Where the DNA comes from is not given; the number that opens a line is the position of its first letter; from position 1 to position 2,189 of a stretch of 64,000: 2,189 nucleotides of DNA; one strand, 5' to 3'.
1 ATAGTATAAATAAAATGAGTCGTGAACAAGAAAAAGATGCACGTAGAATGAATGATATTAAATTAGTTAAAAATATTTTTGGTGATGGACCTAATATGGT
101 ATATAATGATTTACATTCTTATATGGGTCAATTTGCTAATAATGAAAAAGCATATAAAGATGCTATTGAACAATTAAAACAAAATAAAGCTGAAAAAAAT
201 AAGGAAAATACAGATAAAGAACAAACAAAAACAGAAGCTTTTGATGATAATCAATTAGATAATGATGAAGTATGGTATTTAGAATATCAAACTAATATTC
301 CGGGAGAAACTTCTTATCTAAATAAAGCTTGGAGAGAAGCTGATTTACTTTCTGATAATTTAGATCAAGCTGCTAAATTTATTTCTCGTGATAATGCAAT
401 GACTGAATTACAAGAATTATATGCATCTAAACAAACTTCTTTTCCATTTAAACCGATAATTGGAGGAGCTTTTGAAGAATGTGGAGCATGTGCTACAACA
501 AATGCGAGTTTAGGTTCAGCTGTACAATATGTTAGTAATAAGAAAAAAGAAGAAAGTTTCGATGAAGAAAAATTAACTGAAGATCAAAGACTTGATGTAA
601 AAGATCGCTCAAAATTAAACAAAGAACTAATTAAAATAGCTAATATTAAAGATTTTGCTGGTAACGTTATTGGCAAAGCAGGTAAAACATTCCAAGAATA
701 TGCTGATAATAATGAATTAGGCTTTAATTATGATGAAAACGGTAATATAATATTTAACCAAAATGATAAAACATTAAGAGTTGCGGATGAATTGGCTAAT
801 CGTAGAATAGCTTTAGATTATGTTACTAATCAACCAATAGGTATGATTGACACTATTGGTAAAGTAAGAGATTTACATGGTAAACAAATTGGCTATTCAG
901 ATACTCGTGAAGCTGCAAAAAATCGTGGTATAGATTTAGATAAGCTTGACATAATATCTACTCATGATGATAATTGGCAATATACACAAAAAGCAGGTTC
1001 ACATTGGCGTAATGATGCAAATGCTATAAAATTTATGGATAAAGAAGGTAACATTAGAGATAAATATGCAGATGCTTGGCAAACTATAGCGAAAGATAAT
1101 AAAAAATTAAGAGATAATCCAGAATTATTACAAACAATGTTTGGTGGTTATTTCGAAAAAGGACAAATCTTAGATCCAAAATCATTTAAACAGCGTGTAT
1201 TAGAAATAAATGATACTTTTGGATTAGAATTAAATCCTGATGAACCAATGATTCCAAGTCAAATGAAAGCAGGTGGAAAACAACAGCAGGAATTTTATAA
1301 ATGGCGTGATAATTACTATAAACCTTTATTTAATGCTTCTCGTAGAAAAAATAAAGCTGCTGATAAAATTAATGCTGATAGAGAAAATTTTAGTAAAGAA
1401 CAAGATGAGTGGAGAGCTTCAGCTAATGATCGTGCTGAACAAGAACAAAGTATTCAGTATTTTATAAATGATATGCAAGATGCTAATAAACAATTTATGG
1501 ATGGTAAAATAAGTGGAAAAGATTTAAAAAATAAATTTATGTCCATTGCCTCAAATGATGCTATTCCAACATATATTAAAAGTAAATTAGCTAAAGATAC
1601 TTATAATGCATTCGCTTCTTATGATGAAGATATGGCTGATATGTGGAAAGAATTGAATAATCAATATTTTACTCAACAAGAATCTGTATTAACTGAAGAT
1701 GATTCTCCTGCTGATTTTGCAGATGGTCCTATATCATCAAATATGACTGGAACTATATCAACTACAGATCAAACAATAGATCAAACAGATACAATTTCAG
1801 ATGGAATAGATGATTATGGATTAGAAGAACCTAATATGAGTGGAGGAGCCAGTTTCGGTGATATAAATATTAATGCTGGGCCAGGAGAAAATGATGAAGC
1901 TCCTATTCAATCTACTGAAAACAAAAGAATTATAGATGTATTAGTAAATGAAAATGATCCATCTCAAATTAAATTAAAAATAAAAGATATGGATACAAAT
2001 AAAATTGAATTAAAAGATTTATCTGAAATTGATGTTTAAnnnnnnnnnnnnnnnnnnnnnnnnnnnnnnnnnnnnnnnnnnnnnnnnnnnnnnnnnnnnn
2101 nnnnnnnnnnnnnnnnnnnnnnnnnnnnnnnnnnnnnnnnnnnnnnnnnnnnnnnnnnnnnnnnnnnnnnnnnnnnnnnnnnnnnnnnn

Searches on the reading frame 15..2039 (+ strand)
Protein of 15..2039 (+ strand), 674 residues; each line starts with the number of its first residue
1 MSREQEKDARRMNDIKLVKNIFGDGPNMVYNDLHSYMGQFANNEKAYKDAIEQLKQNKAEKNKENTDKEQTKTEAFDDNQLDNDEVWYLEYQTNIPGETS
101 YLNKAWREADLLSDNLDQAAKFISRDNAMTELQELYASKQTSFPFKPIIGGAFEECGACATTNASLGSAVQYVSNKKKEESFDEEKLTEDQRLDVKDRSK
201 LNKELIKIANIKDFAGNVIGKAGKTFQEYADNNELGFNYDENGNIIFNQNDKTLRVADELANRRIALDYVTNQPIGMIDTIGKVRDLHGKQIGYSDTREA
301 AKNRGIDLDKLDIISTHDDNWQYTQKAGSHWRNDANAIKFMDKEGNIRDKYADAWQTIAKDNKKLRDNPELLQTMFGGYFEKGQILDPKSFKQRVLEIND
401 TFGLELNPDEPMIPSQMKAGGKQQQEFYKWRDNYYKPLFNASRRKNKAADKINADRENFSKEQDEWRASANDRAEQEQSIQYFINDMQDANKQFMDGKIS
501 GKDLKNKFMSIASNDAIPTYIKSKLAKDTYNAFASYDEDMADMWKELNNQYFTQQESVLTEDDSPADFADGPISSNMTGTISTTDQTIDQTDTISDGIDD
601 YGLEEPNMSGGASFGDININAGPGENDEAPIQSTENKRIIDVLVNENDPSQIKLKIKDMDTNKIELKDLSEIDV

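Call 7: search_protein_families(library=phrogs, proteins=[window:15-2039:+], max_evalue=0.001)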
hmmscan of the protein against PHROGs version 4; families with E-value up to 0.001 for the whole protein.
window:15-2039:+ (674 aa): 0 families

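Call 11: search_protein_families(library=pfam, proteins=[window:15-2039:+], max_evalue=0.001)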
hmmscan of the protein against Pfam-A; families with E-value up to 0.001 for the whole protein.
window:15-2039:+ (674 aa): 0 families
